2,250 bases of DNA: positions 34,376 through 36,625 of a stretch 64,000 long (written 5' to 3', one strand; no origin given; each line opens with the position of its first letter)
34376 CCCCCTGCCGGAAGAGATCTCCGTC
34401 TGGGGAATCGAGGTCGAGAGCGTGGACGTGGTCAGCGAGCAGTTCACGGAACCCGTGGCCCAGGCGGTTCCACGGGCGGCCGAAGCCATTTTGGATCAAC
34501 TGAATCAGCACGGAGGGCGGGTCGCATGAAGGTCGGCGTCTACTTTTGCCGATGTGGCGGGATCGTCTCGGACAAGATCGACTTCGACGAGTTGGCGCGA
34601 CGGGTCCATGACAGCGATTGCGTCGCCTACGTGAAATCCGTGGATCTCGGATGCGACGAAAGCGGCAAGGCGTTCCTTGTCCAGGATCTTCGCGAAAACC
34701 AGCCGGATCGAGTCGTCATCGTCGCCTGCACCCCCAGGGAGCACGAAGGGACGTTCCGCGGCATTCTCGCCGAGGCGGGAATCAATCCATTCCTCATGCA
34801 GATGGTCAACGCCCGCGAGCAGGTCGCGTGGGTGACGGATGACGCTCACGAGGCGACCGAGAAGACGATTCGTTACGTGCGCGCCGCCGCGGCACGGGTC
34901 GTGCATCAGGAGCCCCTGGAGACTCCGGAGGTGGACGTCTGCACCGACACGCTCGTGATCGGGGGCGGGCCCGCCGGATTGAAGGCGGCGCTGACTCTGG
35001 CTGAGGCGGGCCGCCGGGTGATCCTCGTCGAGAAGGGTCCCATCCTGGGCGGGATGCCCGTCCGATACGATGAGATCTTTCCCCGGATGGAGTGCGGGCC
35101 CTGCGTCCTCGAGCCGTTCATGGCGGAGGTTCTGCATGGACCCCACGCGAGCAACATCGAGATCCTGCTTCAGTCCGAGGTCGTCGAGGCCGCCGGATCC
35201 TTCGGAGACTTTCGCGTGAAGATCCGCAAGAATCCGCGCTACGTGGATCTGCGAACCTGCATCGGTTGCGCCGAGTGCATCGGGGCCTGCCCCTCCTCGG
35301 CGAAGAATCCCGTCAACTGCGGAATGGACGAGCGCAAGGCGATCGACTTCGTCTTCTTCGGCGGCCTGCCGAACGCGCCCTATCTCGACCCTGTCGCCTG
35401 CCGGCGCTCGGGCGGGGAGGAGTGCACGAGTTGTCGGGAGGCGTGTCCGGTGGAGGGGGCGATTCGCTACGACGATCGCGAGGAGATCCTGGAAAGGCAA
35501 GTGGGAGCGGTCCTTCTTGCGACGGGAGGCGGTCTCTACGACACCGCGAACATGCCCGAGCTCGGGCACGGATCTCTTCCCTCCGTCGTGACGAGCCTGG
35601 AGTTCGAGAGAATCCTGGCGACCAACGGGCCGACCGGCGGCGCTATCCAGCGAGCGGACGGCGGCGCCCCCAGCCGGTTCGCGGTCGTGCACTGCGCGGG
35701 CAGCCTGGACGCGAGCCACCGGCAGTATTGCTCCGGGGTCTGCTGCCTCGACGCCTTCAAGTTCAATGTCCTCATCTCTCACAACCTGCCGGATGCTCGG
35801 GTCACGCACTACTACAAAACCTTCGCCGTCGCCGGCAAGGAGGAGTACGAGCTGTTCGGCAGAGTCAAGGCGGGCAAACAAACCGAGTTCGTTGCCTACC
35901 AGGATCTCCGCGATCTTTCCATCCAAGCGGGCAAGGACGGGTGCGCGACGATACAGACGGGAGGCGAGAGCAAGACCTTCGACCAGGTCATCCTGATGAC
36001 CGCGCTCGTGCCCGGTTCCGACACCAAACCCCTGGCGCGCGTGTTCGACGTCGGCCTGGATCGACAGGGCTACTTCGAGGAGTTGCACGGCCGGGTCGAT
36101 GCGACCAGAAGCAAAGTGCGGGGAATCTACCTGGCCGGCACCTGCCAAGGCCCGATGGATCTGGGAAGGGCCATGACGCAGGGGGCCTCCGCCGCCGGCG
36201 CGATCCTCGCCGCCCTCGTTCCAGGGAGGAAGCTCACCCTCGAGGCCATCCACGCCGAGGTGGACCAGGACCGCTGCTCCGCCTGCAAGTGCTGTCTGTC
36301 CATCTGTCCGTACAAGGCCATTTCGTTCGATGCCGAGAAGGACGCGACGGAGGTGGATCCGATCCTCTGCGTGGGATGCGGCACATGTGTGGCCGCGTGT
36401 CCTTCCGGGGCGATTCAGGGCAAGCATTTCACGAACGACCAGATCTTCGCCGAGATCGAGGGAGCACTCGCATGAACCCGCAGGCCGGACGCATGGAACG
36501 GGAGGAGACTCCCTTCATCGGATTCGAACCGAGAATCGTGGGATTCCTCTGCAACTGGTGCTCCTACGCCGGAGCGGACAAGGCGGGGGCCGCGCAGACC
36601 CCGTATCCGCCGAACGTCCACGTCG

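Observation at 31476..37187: Mvh-type [NiFe]-hydrogenase / HdrA-like / MvhD operon that ends in TusA and has no HdrB or HdrC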

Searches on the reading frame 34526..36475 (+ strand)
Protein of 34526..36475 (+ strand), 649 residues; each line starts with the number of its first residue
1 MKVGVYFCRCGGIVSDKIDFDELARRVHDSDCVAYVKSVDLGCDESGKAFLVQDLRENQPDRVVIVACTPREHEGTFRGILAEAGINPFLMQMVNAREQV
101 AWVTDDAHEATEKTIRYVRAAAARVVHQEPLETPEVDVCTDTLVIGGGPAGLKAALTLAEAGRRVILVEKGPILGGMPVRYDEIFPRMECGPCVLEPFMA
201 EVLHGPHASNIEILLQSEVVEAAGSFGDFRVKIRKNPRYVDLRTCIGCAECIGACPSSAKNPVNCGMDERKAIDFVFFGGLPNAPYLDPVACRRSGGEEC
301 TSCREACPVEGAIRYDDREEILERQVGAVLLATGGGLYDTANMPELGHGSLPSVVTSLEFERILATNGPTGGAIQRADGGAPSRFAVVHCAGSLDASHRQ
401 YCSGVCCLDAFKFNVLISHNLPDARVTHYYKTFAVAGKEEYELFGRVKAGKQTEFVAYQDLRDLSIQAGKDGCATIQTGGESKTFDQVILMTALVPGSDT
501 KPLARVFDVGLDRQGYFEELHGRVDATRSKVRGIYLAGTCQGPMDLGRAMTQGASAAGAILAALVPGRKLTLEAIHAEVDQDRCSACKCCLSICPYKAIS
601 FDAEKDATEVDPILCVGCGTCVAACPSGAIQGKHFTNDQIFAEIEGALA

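Call 3: search_protein_families(library=pfam, proteins=[window:34526-36475:+], max_evalue=0.01)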
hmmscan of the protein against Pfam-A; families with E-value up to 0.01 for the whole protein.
window:34526-36475:+ (649 aa): 25 families
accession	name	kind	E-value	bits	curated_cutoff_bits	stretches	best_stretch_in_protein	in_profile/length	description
PF00037.32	Fer4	-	1.5e-13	50.3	21.1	3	609-631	2-24/24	4Fe-4S binding domain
PF12838.12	Fer4_7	-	2e-12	47.8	27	1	583-629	1-52/52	4Fe-4S dicluster domain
PF13484.11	Fer4_16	-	2.8e-11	44.5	30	1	615-634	2-21/66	4Fe-4S double cluster binding domain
PF13187.11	Fer4_9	-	2.8e-11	43.7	27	1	583-630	1-52/52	4Fe-4S dicluster domain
PF14697.11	Fer4_21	-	2e-10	41.1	35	1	577-630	1-57/59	4Fe-4S dicluster domain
PF12831.13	FAD_oxidored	-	5.5e-10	39.5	27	1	141-177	1-37/416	FAD dependent oxidoreductase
PF12797.12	Fer4_2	-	8.7e-10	38.3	24.5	2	609-627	4-22/22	4Fe-4S binding domain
PF13237.11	Fer4_10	-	1.7e-09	37.9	25.5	2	578-626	3-53/53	4Fe-4S dicluster domain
PF00890.30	FAD_binding_2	-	7.6e-09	35.7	20.4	1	141-176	1-36/414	FAD binding domain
PF07992.20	Pyr_redox_2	-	7.9e-09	35.8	26.1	1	141-222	2-78/291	Pyridine nucleotide-disulphide oxidoreductase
PF12837.12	Fer4_6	-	2.7e-08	33.8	25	1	609-630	3-24/24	4Fe-4S binding domain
PF01266.30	DAO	-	5.9e-07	29.8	27.9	1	141-175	1-35/353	FAD dependent oxidoreductase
PF13450.12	NAD_binding_8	-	7.8e-07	29.7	21.9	1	144-177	1-34/68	NAD(P)-binding Rossmann-like domain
PF01494.25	FAD_binding_3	-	5.7e-06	26.2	22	1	140-170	2-32/349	FAD binding domain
PF03486.20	HI0933_like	-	6e-06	26.3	50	1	141-175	2-36/244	HI0933-like protein Rossmann domain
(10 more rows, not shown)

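Call 4: search_protein_families(library=ncbifam, proteins=[window:34526-36475:+], max_evalue=0.01)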
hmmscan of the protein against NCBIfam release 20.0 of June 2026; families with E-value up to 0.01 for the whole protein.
window:34526-36475:+ (649 aa): 151 families (the best 25 are shown)
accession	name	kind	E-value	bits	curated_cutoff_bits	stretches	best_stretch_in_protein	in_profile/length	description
NF040770.1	hetero_SS_HdrA2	exception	7.2e-162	540.3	1100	1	2-647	1-640/777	CoB-CoM heterodisulfide reductase HdrA2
NF041778.1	hetero_SS_HdrA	equivalog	1.1e-134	450.1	1400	1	2-648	7-651/771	ferredoxin:CoB-CoM heterodisulfide reductase subunit HdrA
NF041891.1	hdrA_Methbact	equivalog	1.5e-126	423.6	1300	1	2-648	2-636/762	ferredoxin:CoB-CoM heterodisulfide reductase subunit HdrA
NF009410.0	PRK12771.1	subfamily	1.5e-12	46.9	516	2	128-181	127-179/566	NAD(P)-binding protein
TIGR02700.1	flavo_MJ0208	hypoth_equivalog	1.9e-11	43.7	251.35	1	577-633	143-197/234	dihydromethanopterin reductase (acceptor)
TIGR01372.1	soxA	subfamily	2.3e-10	39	1164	1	109-177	138-206/996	sarcosine oxidase subunit alpha family protein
TIGR01944.1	rnfB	subfamily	7.6e-10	38.6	68.7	1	577-637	108-167/190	RnfABCDGE type electron transport complex subunit B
TIGR01971.1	NuoI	subfamily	1.2e-09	37.7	113.05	1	579-631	39-99/121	NADH-quinone oxidoreductase, chain I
NF038196.1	ferrodoxin_EFR1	subfamily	2.1e-09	37.8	75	1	577-636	180-235/242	EFR1 family ferrodoxin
TIGR02179.1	PorD_KorD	subfamily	3e-09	36.9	60.05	1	578-631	21-73/78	2-oxoacid:acceptor oxidoreductase, delta subunit, pyruvate/2-ketoisovalerate family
NF058577.1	FdxA_fam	equivalog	6.3e-09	35.9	65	1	581-629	6-52/52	4Fe-4S ferredoxin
TIGR02912.1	sulfite_red_C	equivalog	6.4e-09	35.2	324.1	1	577-633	164-221/314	sulfite reductase subunit C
NF006183.0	PRK08318.1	equivalog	1.6e-08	33.7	335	2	570-636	329-401/422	NAD-dependent dihydropyrimidine dehydrogenase subunit PreA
NF045874.1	Vhu_polyferre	exception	1.8e-08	33.5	600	1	573-631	187-244/381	F420-non-reducing hydrogenase associated-polyferredoxin VhuB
NF043039.1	HgcAB_like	equivalog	3.1e-08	33.6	285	1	574-631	292-350/350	HgcAB-like fusion protein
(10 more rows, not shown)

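Call 7: search_solved_structures(query=window:34526-36475:+, max_evalue=0.00001, show_alignments=2)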
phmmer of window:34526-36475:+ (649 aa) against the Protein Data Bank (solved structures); distinct sequences matched with E-value up to 0.00001: 31.
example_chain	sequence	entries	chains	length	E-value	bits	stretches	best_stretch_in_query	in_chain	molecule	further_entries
8rvv_A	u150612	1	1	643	3.7e-125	422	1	2-648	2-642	H(2):CoB-CoM heterodisulfide,ferredoxin reductase subunit A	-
8rvu_a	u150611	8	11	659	3.9e-125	421.9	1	2-648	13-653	H(2):CoB-CoM heterodisulfide,ferredoxin reductase subunit A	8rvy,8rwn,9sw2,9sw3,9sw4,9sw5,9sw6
5odc_A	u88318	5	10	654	6.7e-122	411.2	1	2-647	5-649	Heterodisulfide reductase, subunit A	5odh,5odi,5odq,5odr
9sfi_A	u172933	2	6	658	2.2e-108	366.6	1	2-648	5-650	CoB--CoM heterodisulfide reductase iron-sulfur subunit A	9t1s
7bkb_A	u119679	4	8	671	6.5e-100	338.6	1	2-646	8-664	CoB--CoM heterodisulfide reductase iron-sulfur subunit A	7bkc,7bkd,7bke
6tjr_A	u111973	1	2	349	2.4e-29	105.4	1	328-574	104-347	Fumarate reductase/succinate dehydrogenase flavoprotein domain protein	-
5t5i_F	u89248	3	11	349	1.8e-10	43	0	579-633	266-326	Tungsten formylmethanofuran dehydrogenase subunit fwdF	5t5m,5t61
9sw6_G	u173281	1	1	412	3.5e-10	42.1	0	571-631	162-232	Polyferredoxin protein MvhB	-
9sw6_H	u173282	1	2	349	4.5e-10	41.8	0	579-634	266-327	Tungsten formylmethanofuran dehydrogenase, subunit F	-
8qby_I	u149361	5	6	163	5.7e-07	31.5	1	581-635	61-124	NADH-quinone oxidoreductase subunit I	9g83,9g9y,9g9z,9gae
8b9z_I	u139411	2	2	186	1.4e-06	30.2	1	581-635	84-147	NADH dehydrogenase (ubiquinone) 23 kDa subunit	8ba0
7ar7_I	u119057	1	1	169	1.7e-06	29.9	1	580-635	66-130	NADH dehydrogenase [ubiquinone] iron-sulfur protein 8-A, mitochondrial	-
8esw_S8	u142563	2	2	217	1.9e-06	29.8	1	581-635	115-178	NADH dehydrogenase (ubiquinone) 23 kDa subunit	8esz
9f5x_G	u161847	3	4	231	2e-06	29.7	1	580-635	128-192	NADH:ubiquinone oxidoreductase subunit 8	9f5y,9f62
6x89_S8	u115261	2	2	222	2.1e-06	29.6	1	580-635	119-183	NADH dehydrogenase [ubiquinone] iron-sulfur protein 8, mitochondrial | NDUS8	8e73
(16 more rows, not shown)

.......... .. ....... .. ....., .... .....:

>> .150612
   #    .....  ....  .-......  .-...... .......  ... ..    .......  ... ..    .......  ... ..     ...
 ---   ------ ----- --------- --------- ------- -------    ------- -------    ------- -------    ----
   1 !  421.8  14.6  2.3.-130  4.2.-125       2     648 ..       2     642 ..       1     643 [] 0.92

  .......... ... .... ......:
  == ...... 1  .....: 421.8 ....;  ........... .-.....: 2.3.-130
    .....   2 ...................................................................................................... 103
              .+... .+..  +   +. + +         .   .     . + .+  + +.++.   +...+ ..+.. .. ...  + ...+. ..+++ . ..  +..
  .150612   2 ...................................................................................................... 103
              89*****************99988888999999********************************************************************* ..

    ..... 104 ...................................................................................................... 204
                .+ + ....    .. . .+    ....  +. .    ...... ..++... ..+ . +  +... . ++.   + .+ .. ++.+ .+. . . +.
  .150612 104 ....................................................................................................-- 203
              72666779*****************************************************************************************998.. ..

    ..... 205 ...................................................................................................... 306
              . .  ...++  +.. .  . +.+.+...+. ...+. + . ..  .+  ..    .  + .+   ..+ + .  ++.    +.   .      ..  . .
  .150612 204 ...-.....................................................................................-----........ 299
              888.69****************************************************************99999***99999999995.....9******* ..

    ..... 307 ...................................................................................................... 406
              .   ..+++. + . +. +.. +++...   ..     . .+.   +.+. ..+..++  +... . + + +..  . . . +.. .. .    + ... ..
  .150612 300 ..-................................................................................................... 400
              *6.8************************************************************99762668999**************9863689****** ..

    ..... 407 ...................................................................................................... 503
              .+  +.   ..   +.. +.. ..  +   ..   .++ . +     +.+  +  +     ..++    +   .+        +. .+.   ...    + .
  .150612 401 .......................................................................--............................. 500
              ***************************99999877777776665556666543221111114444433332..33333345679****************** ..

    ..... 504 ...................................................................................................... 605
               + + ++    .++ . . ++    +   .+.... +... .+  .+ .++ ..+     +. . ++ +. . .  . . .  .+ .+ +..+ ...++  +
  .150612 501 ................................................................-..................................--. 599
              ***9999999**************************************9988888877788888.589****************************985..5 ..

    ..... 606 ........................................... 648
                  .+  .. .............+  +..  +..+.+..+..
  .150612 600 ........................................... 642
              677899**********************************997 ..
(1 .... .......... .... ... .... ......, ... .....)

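Call 8: find_homologous_proteins(query=window:34526-36475:+, max_evalue=1e-50)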
Query window:34526-36475:+ (649 aa): 1000 proteins with E <= 1e-50 among 8000 candidates; the best 120 are listed.
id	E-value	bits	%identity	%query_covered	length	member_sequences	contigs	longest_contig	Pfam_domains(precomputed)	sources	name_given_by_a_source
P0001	0.0e+0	1432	96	100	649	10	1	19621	PF14697.12,PF13450.13,PF07992.21,PF12837.13,PF03486.21,PF13484.12,PF12838.13,PF01494.26,PF12831.14,PF01266.31,PF12797.13,PF00890.31,PF00037.33,PF13237.12,PF13187.12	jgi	jgi:heterodisulfide reductase subunit A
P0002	0.0e+0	1128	75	100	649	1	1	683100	PF14697.12,PF13450.13,PF07992.21,PF12837.13,PF03486.21,PF13484.12,PF12838.13,PF12800.13,PF01494.26,PF12831.14,PF01266.31,PF12797.13,PF00890.31,PF00037.33,PF13237.12,PF13187.12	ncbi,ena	-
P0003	0.0e+0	1072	70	100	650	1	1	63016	PF14697.12,PF13450.13,PF07992.21,PF12837.13,PF00070.34,PF03486.21,PF13484.12,PF12838.13,PF12800.13,PF01494.26,PF12831.14,PF01266.31,PF12797.13,PF00890.31,PF00037.33,PF25160.2,PF13237.12,PF13187.12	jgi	jgi:heterodisulfide reductase subunit A2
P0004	0.0e+0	1055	68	100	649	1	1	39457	PF14697.12,PF13450.13,PF07992.21,PF12837.13,PF00070.34,PF03486.21,PF13484.12,PF12838.13,PF12800.13,PF01494.26,PF12831.14,PF01266.31,PF12797.13,PF00890.31,PF00037.33,PF25160.2,PF13237.12,PF13183.12,PF13187.12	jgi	jgi:heterodisulfide reductase subunit A2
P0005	0.0e+0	1051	69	100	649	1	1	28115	PF14697.12,PF13450.13,PF07992.21,PF12837.13,PF00070.34,PF03486.21,PF13484.12,PF12838.13,PF12800.13,PF01494.26,PF12831.14,PF01266.31,PF12797.13,PF00890.31,PF00037.33,PF25160.2,PF13237.12,PF13187.12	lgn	-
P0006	0.0e+0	1041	67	100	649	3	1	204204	PF14697.12,PF13450.13,PF07992.21,PF12837.13,PF03486.21,PF13484.12,PF12838.13,PF12800.13,PF01494.26,PF12831.14,PF01266.31,PF12797.13,PF00890.31,PF00037.33,PF13237.12,PF13187.12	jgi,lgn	jgi:heterodisulfide reductase subunit A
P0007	0.0e+0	1017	65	100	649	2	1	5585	PF14697.12,PF13450.13,PF07992.21,PF12837.13,PF03486.21,PF13484.12,PF12838.13,PF12800.13,PF01494.26,PF12831.14,PF01266.31,PF12797.13,PF00890.31,PF00037.33,PF25160.2,PF13237.12,PF13183.12,PF13187.12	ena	-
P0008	0.0e+0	1012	65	100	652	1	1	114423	PF14697.12,PF13450.13,PF07992.21,PF12837.13,PF03486.21,PF13484.12,PF12838.13,PF13534.12,PF12800.13,PF12831.14,PF01266.31,PF12797.13,PF00890.31,PF00037.33,PF25160.2,PF13237.12,PF13183.12,PF13187.12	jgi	jgi:heterodisulfide reductase subunit A2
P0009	2.0e-297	1006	65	100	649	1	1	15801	PF14697.12,PF13450.13,PF07992.21,PF12837.13,PF03486.21,PF12798.13,PF13484.12,PF12838.13,PF12800.13,PF01494.26,PF12831.14,PF01266.31,PF12797.13,PF00890.31,PF00037.33,PF25160.2,PF13237.12,PF13183.12,PF13187.12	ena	-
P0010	2.1e-296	1003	66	100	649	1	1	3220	PF14697.12,PF13450.13,PF07992.21,PF12837.13,PF03486.21,PF13484.12,PF12838.13,PF13534.12,PF12800.13,PF01494.26,PF12831.14,PF01946.24,PF01266.31,PF12797.13,PF00890.31,PF00037.33,PF13237.12,PF13183.12,PF13187.12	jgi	jgi:heterodisulfide reductase subunit A2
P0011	2.8e-296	1002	65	100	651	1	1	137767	PF14697.12,PF13450.13,PF07992.21,PF12837.13,PF03486.21,PF13484.12,PF12838.13,PF12800.13,PF01494.26,PF12831.14,PF01266.31,PF12797.13,PF00890.31,PF00037.33,PF13738.13,PF25160.2,PF13237.12,PF13183.12,PF13187.12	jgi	jgi:heterodisulfide reductase subunit A2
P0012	4.1e-296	1002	65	100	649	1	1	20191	PF14697.12,PF13450.13,PF07992.21,PF12837.13,PF13484.12,PF12838.13,PF12800.13,PF01494.26,PF12831.14,PF01266.31,PF12797.13,PF00890.31,PF00037.33,PF25160.2,PF13237.12,PF13183.12,PF13187.12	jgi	jgi:heterodisulfide reductase subunit A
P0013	4.6e-291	985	65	100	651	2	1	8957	PF14697.12,PF13450.13,PF07992.21,PF12837.13,PF03486.21,PF13484.12,PF12838.13,PF12800.13,PF01494.26,PF12831.14,PF01266.31,PF12797.13,PF00890.31,PF00037.33,PF25160.2,PF13237.12,PF13183.12,PF13187.12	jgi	jgi:heterodisulfide reductase subunit A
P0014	9.1e-288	974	63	100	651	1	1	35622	PF14697.12,PF13450.13,PF07992.21,PF12837.13,PF03486.21,PF13484.12,PF12838.13,PF12800.13,PF01494.26,PF12831.14,PF01266.31,PF12797.13,PF00890.31,PF00037.33,PF25160.2,PF13237.12,PF13187.12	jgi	jgi:heterodisulfide reductase subunit A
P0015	4.1e-286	969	64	100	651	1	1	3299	PF14697.12,PF13450.13,PF07992.21,PF12837.13,PF03486.21,PF13484.12,PF12838.13,PF01494.26,PF12831.14,PF01266.31,PF12797.13,PF00890.31,PF00037.33,PF13738.13,PF25160.2,PF13237.12,PF13183.12,PF13187.12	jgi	jgi:heterodisulfide reductase subunit A2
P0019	1.5e-281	954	62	100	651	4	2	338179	PF14697.12,PF13450.13,PF07992.21,PF12837.13,PF03486.21,PF13484.12,PF12838.13,PF01494.26,PF12831.14,PF01266.31,PF12797.13,PF00890.31,PF00037.33,PF13738.13,PF13237.12,PF13183.12,PF13187.12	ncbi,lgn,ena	-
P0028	2.6e-264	897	58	100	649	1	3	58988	PF14697.12,PF07992.21,PF12837.13,PF13484.12,PF12838.13,PF13534.12,PF12800.13,PF01494.26,PF12831.14,PF01946.24,PF12797.13,PF00890.31,PF00037.33,PF13237.12,PF13183.12,PF13187.12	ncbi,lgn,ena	-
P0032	4.0e-259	880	59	100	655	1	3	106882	PF14697.12,PF13450.13,PF07992.21,PF12837.13,PF13484.12,PF12838.13,PF13534.12,PF12800.13,PF01494.26,PF12831.14,PF12797.13,PF00890.31,PF00037.33,PF25160.2,PF13237.12,PF13183.12,PF13187.12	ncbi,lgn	-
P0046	2.4e-251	854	58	100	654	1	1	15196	PF14697.12,PF13450.13,PF07992.21,PF12837.13,PF00070.34,PF03486.21,PF13484.12,PF12838.13,PF12800.13,PF01494.26,PF12831.14,PF01266.31,PF12797.13,PF00890.31,PF00037.33,PF25160.2,PF13237.12,PF13187.12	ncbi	-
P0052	4.3e-248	843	54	100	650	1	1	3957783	PF14697.12,PF17179.10,PF13450.13,PF07992.21,PF12837.13,PF03486.21,PF13484.12,PF12838.13,PF12800.13,PF01494.26,PF12831.14,PF01946.24,PF01266.31,PF12797.13,PF00890.31,PF00037.33,PF25160.2,PF13237.12,PF13187.12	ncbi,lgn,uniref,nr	ncbi:CoB--CoM heterodisulfide reductase iron-sulfur subunit A family protein [Geobacter sp. DSM 9736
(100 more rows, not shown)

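Call 10: find_encoding_contigs(protein=P0002, flank=10000, max_places=2)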
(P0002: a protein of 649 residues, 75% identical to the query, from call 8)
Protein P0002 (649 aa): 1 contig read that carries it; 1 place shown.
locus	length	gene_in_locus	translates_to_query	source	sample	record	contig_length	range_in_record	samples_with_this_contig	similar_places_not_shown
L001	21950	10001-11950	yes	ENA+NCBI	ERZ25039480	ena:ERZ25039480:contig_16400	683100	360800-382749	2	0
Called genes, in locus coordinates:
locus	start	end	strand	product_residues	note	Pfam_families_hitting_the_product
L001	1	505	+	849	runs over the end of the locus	PF07452:CHRD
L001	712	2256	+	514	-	PF17164:DUF5122 (faint), PF12768:Rax2 (weak)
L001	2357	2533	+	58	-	-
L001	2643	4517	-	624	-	-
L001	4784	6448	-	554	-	PF13371:TPR_9 (weak), PF13432:TPR_16, PF13414:TPR_11 (weak), PF00515:TPR_1, PF13181:TPR_8, PF13414:TPR_11, PF13432:TPR_16, PF14559:TPR_19, +11 more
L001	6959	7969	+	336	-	PF01058:Oxidored_q6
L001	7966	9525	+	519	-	PF27537:HoxH, PF00374:NiFeSe_Hases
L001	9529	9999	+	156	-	PF01750:HycI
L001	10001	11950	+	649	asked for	PF00890:FAD_binding_2, PF01266:DAO (weak), PF01494:FAD_binding_3 (weak), PF03486:HI0933_like (weak), PF07992:Pyr_redox_2 (weak), PF12831:FAD_oxidored, PF13450:NAD_binding_8 (weak), PF12838:Fer4_7, +8 more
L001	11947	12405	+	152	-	PF02662:FlpD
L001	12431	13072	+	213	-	PF01206:TusA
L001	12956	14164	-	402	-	PF00672:HAMP, PF00512:HisKA, PF02518:HATPase_c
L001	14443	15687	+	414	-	PF14690:Zn_ribbon_ISL3, PF13542:HTH_Tnp_ISL3, PF01610:DDE_Tnp_ISL3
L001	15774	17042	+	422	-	PF13542:HTH_Tnp_ISL3, PF01610:DDE_Tnp_ISL3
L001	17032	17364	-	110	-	PF17152:CHASE8 (weak)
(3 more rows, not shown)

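Call 11: find_encoding_contigs(protein=P0003, flank=10000, max_places=2)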
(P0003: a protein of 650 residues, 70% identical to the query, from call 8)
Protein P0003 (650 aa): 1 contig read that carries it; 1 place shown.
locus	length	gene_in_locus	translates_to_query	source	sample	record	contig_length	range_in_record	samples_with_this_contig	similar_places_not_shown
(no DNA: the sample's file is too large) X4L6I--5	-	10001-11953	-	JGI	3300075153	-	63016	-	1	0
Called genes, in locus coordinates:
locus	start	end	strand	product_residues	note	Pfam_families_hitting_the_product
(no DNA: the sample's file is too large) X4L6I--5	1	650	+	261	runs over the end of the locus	-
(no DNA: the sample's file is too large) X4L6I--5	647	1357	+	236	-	-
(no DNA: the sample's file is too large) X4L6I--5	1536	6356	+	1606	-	PF08126:Propeptide_C25, PF01364:Peptidase_C25, PF13620:CarboxypepD_reg, PF13860:FlgD_ig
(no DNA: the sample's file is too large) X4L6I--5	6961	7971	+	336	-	PF01058:Oxidored_q6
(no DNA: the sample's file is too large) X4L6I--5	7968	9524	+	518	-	PF27537:HoxH, PF00374:NiFeSe_Hases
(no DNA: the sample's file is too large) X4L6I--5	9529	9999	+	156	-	PF01750:HycI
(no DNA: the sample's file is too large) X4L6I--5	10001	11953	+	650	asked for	PF00890:FAD_binding_2, PF01266:DAO (weak), PF01494:FAD_binding_3 (weak), PF03486:HI0933_like (weak), PF07992:Pyr_redox_2 (weak), PF12831:FAD_oxidored, PF13450:NAD_binding_8 (weak), PF12838:Fer4_7 (weak), +10 more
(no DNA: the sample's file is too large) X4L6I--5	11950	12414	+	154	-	PF02662:FlpD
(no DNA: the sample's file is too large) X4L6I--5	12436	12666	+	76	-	PF01206:TusA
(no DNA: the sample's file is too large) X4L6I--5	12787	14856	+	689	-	PF20254:DMFA2_C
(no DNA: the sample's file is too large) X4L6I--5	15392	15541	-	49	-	-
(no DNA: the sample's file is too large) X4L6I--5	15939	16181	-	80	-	-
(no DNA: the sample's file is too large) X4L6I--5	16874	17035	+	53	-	-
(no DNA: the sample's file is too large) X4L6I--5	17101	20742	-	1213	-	PF08126:Propeptide_C25, PF01364:Peptidase_C25, PF13860:FlgD_ig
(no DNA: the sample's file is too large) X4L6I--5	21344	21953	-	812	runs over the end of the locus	PF03030:H_PPase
